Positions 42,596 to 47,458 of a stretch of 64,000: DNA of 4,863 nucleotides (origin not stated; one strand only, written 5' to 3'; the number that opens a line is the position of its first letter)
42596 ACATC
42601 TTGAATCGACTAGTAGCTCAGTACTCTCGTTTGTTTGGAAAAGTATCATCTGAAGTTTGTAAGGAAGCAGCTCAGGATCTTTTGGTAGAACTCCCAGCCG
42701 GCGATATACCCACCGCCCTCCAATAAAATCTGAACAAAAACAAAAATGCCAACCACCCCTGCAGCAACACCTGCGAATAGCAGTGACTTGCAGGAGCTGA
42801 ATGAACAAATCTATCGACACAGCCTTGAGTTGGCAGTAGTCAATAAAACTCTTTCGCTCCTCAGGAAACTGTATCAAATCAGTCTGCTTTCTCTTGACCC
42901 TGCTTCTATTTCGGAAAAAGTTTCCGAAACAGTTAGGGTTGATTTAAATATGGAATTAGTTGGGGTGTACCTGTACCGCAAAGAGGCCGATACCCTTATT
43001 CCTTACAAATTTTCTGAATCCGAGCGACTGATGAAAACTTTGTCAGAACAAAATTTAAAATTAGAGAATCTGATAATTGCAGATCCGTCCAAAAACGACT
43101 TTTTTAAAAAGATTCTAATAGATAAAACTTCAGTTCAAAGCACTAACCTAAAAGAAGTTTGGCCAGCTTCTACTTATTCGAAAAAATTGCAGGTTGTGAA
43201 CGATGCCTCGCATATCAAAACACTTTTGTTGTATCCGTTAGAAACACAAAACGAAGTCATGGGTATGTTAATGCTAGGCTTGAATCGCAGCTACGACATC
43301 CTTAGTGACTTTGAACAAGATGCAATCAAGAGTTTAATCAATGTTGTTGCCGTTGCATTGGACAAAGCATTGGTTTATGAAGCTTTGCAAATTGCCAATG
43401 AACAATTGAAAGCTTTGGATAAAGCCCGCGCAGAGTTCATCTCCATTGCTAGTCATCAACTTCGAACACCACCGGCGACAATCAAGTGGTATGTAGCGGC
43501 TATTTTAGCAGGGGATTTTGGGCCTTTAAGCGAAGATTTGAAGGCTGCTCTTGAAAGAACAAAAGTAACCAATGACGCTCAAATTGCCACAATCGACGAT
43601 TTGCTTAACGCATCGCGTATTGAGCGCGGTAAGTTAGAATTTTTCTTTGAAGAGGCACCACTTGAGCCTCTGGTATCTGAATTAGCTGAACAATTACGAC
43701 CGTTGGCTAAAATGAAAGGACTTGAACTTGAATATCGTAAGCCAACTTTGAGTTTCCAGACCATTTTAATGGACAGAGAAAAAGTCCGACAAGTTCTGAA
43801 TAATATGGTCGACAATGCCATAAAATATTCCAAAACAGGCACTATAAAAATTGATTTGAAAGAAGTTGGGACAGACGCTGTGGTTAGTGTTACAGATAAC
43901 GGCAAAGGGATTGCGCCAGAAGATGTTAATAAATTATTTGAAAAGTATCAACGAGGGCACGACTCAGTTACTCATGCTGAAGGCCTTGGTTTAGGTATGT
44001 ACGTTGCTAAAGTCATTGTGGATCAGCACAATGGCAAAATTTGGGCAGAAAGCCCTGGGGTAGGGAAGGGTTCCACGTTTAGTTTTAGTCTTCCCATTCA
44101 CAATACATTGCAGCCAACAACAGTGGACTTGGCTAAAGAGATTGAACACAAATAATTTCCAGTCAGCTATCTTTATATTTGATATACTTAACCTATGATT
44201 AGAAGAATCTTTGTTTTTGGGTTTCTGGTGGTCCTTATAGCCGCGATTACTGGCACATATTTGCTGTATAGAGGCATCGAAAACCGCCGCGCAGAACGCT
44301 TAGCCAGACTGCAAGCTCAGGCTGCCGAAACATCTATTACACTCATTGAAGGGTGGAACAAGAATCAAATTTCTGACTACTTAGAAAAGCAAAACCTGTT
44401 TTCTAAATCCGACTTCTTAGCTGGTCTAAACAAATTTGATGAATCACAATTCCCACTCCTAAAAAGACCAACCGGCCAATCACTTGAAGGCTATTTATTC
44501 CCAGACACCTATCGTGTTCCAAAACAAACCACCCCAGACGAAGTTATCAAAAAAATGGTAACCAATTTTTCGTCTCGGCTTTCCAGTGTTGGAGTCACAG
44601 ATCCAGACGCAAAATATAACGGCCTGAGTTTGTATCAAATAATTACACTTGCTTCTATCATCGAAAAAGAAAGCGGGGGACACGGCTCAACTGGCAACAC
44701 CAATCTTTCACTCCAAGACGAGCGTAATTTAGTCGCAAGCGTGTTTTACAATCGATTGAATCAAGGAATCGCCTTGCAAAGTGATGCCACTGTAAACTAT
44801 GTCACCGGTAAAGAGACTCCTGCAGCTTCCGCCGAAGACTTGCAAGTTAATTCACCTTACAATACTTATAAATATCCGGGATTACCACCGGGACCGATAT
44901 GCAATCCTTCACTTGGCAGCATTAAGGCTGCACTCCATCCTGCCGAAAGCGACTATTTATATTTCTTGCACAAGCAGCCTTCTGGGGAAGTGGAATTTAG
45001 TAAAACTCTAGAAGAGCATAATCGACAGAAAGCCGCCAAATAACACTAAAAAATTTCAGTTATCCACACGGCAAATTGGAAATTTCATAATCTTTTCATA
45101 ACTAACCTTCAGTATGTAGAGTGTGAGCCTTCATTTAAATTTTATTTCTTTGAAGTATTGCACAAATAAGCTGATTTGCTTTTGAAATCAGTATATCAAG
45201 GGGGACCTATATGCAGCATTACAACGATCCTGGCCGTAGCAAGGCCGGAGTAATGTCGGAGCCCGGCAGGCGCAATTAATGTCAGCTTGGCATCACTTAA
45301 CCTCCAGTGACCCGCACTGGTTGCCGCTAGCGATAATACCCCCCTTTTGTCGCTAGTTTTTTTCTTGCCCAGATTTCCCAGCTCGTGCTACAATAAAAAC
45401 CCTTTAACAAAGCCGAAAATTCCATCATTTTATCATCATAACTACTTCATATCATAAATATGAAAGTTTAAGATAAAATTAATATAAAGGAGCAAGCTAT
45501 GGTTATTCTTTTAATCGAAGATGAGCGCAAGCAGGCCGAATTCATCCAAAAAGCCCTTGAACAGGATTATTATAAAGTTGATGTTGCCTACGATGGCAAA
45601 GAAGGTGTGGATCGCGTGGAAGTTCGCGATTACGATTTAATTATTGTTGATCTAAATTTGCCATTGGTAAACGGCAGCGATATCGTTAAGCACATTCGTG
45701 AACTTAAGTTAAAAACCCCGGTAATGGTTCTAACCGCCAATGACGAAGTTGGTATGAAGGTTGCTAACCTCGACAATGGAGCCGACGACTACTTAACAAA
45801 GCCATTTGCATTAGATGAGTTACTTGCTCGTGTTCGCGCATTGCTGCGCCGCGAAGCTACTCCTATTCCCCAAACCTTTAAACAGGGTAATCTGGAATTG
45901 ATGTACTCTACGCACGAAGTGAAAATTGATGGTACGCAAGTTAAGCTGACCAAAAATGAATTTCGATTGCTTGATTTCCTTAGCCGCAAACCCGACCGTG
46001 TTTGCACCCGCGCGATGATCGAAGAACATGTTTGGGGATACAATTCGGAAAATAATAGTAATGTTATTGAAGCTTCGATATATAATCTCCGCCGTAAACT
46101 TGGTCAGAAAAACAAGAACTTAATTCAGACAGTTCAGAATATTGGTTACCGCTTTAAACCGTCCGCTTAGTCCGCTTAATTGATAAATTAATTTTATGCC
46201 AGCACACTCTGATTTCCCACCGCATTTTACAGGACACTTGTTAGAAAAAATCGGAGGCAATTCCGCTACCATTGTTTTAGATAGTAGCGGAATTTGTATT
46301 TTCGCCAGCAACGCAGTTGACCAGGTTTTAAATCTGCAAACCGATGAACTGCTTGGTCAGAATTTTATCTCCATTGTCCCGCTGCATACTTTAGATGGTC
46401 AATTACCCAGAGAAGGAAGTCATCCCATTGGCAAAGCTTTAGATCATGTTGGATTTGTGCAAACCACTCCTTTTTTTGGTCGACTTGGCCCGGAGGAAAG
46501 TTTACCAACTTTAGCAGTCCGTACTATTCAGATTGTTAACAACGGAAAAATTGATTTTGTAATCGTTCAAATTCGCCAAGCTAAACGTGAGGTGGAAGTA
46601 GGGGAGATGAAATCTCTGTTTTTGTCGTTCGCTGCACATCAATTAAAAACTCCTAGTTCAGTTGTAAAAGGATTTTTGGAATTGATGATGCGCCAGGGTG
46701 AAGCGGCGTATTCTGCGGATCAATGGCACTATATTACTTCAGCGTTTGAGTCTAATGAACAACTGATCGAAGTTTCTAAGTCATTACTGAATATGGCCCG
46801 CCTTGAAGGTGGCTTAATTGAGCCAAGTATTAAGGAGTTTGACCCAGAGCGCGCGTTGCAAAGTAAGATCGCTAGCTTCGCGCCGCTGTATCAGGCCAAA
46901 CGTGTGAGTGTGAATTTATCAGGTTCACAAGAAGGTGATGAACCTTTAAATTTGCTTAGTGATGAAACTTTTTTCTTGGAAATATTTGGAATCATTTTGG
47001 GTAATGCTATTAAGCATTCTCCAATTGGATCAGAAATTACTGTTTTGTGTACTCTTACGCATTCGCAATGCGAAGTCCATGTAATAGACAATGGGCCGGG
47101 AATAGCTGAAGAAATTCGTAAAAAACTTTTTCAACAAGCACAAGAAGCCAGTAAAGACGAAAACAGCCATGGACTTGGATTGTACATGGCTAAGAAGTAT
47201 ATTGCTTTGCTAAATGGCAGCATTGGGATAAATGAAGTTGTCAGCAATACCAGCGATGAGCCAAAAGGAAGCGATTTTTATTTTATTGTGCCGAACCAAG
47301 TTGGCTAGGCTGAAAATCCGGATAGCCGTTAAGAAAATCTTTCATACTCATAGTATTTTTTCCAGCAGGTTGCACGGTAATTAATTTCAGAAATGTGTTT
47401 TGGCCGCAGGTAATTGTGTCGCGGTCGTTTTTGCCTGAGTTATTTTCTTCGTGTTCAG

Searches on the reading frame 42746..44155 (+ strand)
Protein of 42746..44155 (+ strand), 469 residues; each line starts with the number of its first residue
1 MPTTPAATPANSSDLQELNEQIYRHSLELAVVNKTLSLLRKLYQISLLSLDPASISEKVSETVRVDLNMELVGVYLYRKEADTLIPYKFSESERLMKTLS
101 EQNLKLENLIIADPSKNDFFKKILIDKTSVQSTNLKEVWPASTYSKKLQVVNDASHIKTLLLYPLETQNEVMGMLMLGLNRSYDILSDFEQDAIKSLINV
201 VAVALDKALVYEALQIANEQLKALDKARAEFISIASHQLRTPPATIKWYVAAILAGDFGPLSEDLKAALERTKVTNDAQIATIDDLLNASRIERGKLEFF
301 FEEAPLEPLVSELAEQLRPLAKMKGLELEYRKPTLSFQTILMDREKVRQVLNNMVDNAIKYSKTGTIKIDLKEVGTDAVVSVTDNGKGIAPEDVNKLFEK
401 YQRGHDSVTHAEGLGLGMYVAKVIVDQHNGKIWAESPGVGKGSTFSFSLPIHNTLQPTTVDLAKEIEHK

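Call 35: search_protein_families(library=pfam, proteins=[window:42746-44155:+], max_evalue=0.001)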
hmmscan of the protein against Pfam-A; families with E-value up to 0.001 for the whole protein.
window:42746-44155:+ (469 aa): 3 families
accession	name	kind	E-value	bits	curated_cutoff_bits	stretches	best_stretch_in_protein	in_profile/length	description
PF02518.31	HATPase_c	-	9.5e-29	100.5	26.4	1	343-451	2-109/111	Histidine kinase-, DNA gyrase B-, and HSP90-like ATPase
PF00512.31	HisKA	-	2.1e-08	34.5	26.9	1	227-295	1-66/66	His Kinase A (phospho-acceptor) domain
PF13589.12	HATPase_c_3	-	8.9e-05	23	25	1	348-407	4-62/137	Histidine kinase-, DNA gyrase B-, and HSP90-like ATPase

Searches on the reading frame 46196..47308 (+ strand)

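Call 35: search_protein_families(library=pfam, proteins=[window:46196-47308:+], max_evalue=0.001)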
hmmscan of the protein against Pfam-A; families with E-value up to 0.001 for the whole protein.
window:46196-47308:+ (370 aa): 3 families
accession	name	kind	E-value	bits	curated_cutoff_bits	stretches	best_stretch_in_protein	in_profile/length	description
PF02518.31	HATPase_c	-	9.6e-19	68.3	26.4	1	256-367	2-109/111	Histidine kinase-, DNA gyrase B-, and HSP90-like ATPase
PF00512.31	HisKA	-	1.6e-07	31.7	26.9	1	138-206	1-66/66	His Kinase A (phospho-acceptor) domain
PF13581.12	HATPase_c_2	-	0.00038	20.9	27.4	1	270-335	42-108/127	Histidine kinase-like ATPase domain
